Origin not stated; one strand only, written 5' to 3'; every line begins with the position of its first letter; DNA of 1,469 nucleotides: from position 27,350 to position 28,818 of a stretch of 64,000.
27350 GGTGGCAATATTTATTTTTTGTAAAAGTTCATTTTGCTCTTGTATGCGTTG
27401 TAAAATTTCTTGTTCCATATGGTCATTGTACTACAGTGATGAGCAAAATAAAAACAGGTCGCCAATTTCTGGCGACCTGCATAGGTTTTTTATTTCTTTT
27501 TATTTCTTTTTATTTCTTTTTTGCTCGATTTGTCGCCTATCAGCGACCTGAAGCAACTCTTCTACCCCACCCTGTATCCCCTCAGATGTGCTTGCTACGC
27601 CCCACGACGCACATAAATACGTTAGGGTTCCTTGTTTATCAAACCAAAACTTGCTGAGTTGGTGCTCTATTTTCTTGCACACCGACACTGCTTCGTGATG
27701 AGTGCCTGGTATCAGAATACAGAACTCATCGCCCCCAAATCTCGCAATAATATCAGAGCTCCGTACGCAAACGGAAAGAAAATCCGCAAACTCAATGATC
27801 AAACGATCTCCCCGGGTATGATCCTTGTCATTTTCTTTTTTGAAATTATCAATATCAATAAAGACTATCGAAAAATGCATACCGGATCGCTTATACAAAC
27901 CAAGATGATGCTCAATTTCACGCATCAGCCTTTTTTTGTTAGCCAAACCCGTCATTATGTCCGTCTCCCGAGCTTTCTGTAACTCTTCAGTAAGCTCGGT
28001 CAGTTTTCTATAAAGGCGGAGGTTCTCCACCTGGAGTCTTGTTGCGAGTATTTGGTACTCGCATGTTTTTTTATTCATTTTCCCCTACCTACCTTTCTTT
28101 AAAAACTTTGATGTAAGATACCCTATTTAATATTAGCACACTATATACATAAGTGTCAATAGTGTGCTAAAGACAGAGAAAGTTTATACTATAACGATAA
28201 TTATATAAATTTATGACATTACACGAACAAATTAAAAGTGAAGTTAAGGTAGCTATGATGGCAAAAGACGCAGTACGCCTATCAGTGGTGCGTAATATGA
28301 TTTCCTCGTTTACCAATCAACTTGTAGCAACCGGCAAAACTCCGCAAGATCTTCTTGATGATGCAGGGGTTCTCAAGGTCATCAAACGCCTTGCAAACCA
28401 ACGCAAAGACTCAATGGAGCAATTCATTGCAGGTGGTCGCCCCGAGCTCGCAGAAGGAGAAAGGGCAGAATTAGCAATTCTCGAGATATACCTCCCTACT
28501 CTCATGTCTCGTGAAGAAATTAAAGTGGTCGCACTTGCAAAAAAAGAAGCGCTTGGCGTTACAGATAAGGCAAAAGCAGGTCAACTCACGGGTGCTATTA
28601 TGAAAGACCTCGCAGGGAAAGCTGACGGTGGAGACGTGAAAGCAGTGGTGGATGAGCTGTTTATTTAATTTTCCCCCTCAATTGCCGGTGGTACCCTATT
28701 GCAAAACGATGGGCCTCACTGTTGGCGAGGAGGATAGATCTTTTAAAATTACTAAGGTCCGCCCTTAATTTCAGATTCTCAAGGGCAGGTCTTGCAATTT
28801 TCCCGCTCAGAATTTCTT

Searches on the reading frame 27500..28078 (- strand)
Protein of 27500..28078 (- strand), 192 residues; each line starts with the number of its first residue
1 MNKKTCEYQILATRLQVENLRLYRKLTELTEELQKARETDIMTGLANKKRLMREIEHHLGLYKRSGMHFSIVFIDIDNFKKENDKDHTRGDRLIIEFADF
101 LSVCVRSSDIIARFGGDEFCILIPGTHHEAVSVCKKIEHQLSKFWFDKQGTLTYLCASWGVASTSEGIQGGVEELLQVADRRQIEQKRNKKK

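Call 34: search_protein_families(library=pfam, proteins=[window:27500-28078:-])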
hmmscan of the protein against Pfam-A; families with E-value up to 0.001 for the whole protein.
window:27500-28078:- (192 aa): 1 family
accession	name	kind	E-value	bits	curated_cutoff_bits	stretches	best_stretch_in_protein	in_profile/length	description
PF00990.26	GGDEF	-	2.6e-29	102.5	23.8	1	39-191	3-159/161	Diguanylate cyclase, GGDEF domain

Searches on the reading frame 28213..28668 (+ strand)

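Call 34: search_protein_families(library=pfam, proteins=[window:28213-28668:+])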
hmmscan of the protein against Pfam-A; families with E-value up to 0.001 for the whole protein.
window:28213-28668:+ (151 aa): 1 family
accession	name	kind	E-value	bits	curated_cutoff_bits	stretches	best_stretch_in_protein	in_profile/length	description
PF09424.15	YqeY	-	7.3e-34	117.3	27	1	5-148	2-141/143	Yqey-like protein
